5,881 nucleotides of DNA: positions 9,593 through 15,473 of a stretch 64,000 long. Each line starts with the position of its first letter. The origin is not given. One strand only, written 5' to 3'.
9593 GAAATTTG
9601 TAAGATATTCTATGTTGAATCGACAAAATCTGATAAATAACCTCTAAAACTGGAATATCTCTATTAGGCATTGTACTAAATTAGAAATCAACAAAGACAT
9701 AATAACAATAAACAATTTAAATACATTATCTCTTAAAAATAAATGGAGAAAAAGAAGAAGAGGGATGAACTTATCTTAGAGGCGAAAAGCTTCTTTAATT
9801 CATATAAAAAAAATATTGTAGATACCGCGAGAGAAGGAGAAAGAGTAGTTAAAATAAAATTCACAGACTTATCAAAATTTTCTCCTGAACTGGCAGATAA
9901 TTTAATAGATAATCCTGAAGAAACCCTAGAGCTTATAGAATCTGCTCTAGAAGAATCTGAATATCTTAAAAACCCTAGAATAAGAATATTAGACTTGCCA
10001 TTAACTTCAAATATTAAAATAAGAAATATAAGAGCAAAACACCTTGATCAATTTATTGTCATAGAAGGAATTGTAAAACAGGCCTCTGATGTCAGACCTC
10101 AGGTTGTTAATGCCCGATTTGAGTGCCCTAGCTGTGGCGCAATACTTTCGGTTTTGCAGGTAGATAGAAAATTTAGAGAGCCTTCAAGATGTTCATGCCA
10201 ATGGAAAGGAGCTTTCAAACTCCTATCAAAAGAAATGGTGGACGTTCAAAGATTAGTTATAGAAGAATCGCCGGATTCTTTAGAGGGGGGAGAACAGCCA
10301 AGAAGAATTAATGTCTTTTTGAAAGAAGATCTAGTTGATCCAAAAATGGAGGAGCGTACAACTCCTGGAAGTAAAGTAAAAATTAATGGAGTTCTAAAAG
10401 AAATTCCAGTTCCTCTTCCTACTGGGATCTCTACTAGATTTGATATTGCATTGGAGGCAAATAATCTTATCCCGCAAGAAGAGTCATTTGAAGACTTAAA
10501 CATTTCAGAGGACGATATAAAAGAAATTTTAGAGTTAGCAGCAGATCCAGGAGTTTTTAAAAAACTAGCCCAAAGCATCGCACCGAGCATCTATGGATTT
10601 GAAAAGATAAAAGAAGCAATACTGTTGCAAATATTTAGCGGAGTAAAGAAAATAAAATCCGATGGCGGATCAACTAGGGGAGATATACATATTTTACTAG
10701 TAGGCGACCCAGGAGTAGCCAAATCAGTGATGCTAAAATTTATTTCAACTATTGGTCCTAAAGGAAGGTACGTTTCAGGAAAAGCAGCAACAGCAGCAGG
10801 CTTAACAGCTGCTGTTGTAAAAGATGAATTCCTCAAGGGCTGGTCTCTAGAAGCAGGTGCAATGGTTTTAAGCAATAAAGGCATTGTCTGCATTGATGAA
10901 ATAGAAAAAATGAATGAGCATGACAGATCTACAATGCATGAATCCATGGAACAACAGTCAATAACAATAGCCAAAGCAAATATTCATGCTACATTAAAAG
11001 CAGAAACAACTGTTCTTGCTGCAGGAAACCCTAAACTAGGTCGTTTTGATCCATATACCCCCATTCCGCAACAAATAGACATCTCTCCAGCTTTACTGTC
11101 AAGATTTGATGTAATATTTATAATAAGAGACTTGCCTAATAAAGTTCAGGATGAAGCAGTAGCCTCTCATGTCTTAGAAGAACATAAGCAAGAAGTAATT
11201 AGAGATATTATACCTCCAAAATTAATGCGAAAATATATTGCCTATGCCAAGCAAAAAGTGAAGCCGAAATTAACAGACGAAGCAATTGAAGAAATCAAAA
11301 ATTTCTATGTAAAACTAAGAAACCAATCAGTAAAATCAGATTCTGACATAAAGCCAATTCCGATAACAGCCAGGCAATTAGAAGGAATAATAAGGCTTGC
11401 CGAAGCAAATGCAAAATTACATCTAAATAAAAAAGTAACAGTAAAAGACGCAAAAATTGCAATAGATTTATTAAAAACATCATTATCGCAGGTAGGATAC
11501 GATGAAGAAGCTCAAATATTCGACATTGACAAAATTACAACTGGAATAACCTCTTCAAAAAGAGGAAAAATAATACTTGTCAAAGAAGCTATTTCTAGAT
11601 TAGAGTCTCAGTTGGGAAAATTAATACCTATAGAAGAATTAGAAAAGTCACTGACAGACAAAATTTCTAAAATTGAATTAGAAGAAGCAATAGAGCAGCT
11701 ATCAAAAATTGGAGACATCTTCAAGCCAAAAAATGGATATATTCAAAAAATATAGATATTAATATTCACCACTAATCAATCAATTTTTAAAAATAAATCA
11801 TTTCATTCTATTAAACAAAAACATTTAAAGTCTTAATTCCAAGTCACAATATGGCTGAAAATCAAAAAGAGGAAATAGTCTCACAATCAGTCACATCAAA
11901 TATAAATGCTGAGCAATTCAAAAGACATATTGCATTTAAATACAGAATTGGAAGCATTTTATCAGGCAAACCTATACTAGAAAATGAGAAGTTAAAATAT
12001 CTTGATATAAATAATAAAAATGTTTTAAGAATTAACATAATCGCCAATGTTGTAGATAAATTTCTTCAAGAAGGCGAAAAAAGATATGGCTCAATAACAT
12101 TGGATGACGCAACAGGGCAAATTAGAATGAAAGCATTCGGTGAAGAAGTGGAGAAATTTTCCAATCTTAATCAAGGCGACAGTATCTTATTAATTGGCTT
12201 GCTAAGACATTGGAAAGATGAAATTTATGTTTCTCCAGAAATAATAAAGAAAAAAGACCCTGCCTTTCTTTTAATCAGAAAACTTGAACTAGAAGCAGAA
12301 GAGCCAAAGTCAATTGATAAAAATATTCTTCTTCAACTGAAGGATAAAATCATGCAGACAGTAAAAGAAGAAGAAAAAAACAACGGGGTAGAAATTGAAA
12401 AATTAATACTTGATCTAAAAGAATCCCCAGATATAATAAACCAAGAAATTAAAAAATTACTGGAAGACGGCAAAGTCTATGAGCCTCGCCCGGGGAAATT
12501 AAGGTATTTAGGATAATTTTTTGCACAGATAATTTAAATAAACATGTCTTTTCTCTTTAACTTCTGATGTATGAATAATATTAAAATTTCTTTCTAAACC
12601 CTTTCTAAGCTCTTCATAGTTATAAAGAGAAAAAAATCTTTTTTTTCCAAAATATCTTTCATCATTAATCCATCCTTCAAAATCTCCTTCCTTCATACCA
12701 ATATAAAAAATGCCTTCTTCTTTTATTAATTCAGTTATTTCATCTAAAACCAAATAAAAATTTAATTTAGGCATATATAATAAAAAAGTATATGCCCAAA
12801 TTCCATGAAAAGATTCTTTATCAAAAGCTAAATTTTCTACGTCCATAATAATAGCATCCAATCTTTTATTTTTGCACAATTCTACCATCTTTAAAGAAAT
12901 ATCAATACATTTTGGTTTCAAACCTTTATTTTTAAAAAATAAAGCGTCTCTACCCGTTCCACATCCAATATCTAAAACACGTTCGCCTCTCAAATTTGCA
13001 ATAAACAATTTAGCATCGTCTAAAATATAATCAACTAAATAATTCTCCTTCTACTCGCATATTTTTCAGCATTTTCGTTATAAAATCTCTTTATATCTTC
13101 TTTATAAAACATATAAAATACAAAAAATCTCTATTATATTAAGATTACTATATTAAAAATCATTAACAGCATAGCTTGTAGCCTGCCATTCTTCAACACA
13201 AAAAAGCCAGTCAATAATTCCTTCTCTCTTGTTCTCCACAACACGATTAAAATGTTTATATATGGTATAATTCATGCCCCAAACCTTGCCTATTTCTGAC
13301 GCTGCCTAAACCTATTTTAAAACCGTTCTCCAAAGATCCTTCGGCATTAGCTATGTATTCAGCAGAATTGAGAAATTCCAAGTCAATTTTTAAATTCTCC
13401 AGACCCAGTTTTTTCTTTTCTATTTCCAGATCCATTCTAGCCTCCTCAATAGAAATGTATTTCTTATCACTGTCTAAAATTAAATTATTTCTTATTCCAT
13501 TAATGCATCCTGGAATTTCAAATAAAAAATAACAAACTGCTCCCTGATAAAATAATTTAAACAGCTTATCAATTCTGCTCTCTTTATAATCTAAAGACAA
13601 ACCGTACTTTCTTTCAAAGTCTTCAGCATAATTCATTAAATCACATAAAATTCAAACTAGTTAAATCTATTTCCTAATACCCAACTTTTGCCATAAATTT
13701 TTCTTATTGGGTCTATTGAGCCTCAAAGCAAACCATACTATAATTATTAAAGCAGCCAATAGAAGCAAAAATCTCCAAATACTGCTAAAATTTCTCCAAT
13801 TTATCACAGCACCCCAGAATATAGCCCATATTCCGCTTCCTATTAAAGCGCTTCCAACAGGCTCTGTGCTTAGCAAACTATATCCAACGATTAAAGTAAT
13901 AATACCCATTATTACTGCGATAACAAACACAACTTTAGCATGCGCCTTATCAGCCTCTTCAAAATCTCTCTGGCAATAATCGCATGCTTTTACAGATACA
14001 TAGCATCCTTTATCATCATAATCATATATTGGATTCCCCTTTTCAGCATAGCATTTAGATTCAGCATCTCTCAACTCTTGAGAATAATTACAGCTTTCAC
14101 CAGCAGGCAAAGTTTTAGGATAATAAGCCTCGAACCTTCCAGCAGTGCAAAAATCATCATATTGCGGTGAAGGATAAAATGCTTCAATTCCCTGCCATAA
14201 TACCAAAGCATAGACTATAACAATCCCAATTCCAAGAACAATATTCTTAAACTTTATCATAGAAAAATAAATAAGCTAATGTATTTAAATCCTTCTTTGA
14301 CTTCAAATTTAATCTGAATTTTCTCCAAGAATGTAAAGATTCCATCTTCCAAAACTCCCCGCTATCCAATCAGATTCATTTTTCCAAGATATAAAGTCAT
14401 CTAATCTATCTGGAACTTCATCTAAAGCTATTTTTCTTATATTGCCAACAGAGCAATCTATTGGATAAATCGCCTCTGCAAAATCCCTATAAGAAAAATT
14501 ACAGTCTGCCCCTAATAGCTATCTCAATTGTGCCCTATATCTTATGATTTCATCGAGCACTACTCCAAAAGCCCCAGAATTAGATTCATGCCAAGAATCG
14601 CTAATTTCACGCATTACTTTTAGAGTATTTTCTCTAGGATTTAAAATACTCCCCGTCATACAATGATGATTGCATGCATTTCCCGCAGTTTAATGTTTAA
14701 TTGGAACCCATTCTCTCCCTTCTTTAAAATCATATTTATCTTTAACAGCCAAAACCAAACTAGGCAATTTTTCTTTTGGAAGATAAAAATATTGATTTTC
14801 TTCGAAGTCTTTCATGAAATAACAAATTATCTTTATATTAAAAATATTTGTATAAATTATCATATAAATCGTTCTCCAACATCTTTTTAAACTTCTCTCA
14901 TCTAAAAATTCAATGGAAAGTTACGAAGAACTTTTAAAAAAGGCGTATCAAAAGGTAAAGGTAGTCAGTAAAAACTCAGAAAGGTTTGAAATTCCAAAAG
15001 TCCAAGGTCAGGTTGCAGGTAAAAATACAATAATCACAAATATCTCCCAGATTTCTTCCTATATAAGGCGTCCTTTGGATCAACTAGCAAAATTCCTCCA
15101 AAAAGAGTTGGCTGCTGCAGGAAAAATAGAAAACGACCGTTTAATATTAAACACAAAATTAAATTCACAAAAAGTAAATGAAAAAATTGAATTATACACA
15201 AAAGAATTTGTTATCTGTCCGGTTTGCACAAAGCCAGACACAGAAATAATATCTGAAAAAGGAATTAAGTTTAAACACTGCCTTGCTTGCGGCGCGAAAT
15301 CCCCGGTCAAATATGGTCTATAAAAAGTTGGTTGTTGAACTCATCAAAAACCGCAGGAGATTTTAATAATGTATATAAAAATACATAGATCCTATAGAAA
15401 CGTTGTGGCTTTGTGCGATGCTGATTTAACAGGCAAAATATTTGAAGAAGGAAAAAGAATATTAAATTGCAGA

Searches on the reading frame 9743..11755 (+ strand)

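Call 60: search_protein_families(library=pfam, proteins=[window:9743-11755:+], max_evalue=0.0001)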
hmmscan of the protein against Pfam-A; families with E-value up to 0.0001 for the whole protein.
window:9743-11755:+ (670 aa): 7 families
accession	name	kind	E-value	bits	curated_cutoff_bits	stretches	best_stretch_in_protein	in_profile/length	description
PF00493.29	MCM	-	6.6e-91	303.8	23.3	1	258-481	1-224/224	MCM P-loop domain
PF17855.7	MCM_lid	-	7.7e-29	100.5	27.4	1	494-581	2-87/87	MCM AAA-lid domain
PF17207.9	MCM_OB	-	2.6e-25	89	24.8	1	92-221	1-125/126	MCM OB domain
PF01078.27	Mg_chelatase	-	3.2e-09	36.9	20.3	1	368-430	96-158/207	Magnesium chelatase, subunit ChlI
PF14551.11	MCM_N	-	2.2e-08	34.9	24.9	1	19-71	19-71/95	MCM N-terminal domain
PF07726.17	AAA_3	-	1.1e-05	25.8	27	1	316-430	1-112/131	ATPase family associated with various cellular activities (AAA)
PF07728.20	AAA_5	-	1.2e-05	25.8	22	1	316-455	1-139/139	AAA domain (dynein-related subfamily)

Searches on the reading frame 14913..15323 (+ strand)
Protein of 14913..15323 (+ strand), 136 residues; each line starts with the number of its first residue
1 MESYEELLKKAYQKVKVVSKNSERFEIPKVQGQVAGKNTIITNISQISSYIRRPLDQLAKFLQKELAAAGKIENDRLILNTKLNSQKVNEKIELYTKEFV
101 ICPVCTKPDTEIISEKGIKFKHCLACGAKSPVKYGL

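Call 61: search_protein_families(library=pfam, proteins=[window:14913-15323:+], max_evalue=0.0001)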
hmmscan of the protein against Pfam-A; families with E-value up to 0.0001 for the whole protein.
window:14913-15323:+ (136 aa): 1 family
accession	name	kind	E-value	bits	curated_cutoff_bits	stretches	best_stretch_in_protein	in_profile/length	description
PF01873.23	eIF-5_eIF-2B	-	1.2e-32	112.6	27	1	19-129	5-117/117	Domain found in IF2B/IF5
